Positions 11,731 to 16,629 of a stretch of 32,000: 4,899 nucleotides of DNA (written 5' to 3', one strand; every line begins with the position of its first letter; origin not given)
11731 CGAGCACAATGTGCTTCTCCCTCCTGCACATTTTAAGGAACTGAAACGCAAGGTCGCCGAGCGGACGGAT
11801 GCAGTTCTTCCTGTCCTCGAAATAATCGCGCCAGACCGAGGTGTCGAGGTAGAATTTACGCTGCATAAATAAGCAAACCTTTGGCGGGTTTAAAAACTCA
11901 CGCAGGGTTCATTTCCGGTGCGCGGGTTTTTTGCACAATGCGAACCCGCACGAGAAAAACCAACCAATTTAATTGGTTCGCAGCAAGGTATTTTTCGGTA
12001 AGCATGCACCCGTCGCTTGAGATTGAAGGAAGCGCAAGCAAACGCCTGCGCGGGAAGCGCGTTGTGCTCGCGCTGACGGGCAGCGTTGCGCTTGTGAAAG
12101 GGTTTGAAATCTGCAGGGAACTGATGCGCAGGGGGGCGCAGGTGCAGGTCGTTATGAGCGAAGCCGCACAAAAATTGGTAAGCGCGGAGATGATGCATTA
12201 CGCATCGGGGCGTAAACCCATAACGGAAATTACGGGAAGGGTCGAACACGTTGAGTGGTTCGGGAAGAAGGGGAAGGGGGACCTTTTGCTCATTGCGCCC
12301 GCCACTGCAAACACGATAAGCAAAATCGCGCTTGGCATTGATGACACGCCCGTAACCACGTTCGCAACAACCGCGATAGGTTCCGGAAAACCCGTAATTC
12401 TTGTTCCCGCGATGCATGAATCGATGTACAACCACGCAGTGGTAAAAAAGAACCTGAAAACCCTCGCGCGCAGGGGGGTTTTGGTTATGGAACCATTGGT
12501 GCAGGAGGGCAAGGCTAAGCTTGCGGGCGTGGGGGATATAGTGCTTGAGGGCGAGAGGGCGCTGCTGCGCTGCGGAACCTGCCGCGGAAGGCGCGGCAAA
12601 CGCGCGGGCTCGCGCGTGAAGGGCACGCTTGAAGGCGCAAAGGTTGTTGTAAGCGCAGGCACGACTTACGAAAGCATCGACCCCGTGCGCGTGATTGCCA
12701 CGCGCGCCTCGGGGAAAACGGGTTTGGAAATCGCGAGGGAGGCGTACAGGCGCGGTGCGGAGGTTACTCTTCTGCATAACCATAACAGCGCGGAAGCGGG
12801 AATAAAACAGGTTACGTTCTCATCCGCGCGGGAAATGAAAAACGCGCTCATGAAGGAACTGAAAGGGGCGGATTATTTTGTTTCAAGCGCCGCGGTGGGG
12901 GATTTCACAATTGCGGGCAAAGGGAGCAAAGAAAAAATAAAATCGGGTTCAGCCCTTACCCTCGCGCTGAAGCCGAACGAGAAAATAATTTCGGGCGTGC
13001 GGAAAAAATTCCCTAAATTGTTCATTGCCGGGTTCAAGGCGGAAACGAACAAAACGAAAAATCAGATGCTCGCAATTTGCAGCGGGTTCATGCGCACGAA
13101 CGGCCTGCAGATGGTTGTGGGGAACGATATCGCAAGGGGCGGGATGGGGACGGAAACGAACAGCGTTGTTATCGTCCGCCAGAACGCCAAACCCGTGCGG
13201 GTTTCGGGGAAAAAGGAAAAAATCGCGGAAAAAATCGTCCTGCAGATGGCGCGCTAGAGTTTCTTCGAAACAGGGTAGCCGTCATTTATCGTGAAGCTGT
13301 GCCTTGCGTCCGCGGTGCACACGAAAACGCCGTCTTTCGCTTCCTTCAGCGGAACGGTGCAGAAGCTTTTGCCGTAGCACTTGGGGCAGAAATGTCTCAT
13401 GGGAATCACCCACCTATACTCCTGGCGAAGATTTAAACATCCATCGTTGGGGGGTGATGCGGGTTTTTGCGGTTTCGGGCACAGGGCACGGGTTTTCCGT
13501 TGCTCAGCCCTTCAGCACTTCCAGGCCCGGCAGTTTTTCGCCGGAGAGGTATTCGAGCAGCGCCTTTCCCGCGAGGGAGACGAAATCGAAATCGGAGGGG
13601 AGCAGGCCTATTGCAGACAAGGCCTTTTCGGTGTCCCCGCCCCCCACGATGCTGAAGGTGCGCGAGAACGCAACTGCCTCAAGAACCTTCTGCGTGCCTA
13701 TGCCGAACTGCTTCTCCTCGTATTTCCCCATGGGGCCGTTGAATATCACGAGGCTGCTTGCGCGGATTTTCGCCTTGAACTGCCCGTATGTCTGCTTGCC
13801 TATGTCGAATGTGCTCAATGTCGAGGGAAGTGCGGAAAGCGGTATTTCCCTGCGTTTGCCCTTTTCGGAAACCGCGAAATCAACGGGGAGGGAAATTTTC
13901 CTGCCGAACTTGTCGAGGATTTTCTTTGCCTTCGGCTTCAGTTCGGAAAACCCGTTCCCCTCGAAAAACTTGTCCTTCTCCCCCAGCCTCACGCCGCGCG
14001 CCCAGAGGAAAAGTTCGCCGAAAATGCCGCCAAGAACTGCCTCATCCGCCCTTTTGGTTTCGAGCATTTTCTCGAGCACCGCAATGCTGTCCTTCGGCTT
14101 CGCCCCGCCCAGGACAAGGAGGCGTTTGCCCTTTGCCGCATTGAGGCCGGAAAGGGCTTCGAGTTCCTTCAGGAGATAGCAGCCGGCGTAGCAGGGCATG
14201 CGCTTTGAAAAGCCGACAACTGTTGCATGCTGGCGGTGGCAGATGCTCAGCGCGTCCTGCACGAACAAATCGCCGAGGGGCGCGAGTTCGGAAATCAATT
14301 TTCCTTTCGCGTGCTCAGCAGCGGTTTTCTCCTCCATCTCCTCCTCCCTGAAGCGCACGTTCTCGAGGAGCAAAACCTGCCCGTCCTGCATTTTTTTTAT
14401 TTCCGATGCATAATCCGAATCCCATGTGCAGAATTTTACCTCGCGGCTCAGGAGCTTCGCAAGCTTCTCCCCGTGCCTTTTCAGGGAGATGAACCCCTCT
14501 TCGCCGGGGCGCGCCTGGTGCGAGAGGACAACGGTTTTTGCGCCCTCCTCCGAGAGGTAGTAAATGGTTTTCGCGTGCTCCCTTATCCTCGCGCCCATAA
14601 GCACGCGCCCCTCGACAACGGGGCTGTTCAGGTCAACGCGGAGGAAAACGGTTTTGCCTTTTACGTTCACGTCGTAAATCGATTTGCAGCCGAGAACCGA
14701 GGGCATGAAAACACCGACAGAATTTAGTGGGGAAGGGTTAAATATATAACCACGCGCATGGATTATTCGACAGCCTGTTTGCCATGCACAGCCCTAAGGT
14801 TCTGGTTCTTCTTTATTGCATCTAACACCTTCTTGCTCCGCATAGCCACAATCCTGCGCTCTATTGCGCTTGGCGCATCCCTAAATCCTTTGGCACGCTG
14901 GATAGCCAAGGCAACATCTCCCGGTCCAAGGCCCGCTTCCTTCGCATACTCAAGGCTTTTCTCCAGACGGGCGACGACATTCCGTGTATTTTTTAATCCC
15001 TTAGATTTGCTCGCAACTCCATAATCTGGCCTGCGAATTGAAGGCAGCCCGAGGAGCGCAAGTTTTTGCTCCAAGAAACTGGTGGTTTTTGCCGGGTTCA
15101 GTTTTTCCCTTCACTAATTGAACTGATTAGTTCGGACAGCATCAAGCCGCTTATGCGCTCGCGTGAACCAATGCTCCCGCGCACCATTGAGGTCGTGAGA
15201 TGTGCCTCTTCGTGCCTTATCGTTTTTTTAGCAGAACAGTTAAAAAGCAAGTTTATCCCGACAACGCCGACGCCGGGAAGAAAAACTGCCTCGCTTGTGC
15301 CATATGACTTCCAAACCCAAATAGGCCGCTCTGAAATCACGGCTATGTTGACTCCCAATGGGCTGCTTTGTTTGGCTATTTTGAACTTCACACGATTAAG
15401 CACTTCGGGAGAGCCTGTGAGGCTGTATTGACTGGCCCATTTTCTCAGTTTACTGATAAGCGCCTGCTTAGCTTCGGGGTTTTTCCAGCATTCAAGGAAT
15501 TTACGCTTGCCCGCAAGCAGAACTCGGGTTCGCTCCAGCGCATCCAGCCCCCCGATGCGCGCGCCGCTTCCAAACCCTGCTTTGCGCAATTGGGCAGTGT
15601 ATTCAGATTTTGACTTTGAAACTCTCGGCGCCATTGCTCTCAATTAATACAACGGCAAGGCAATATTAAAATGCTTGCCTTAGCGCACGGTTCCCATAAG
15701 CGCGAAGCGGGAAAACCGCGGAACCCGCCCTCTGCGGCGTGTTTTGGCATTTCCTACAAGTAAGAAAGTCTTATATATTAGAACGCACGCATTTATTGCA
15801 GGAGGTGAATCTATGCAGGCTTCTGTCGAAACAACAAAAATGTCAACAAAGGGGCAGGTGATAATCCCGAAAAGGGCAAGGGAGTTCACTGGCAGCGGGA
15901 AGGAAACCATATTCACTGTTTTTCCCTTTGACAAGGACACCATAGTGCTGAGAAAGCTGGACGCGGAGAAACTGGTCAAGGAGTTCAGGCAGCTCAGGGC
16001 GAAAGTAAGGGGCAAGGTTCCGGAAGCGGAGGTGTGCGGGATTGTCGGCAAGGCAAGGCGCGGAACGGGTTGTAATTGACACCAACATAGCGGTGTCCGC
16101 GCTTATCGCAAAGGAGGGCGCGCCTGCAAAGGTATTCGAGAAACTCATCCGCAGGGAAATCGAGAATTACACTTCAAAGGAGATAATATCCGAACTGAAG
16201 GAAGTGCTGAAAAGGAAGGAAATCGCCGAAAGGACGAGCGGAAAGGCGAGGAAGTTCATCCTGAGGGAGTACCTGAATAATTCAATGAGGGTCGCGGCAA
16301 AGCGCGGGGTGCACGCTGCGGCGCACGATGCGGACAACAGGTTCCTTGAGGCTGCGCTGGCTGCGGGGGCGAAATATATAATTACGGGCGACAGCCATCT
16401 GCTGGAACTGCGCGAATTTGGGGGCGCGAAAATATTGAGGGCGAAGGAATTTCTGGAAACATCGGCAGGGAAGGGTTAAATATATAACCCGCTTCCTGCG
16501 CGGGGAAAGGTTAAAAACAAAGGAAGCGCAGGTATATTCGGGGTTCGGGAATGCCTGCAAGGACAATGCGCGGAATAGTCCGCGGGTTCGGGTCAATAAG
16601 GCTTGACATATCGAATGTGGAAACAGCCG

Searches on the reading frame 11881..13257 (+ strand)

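Call 14: search_protein_families(library=pfam, proteins=[window:11881-13257:+], max_evalue=0.001)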
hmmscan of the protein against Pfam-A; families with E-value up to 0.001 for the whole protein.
window:11881-13257:+ (458 aa): 2 families
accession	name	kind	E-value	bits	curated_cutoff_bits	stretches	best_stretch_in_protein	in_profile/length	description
PF04127.22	DFP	-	4.5e-48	164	22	1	250-432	1-186/186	DNA/pantothenate metabolism flavoprotein C-terminal domain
PF02441.25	Flavoprotein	-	9e-31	107.1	22.7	1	59-200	1-148/162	Flavoprotein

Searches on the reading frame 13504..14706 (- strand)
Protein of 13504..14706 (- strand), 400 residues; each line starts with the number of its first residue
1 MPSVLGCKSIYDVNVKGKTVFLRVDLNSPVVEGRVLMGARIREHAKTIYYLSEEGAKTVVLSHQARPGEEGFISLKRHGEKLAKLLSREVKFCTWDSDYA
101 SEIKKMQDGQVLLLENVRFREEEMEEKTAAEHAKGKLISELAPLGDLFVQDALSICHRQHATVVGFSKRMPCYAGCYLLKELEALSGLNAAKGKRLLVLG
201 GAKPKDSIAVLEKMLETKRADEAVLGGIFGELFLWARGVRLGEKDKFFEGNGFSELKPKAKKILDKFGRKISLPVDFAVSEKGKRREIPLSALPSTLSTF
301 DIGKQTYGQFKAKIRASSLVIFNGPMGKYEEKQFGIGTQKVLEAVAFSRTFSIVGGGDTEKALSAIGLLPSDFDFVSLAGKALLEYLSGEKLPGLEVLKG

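Call 15: search_protein_families(library=pfam, proteins=[window:13504-14706:-], max_evalue=0.001)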
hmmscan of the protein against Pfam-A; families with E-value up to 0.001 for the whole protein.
window:13504-14706:- (400 aa): 1 family
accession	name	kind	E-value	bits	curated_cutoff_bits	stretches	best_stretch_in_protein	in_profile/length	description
PF00162.24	PGK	-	1.7e-99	333.8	27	1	10-390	1-379/379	Phosphoglycerate kinase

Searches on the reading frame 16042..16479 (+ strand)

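Call 15: search_protein_families(library=pfam, proteins=[window:16042-16479:+], max_evalue=0.001)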
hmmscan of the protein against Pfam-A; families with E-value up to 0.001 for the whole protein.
window:16042-16479:+ (145 aa): 2 families
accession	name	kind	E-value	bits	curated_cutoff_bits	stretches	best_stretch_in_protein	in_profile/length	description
PF13470.12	PIN_3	-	1.6e-20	74.5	27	1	9-118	1-114/115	PIN domain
PF01850.27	PIN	-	0.00014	22.9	23.6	1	10-118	1-112/120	PIN domain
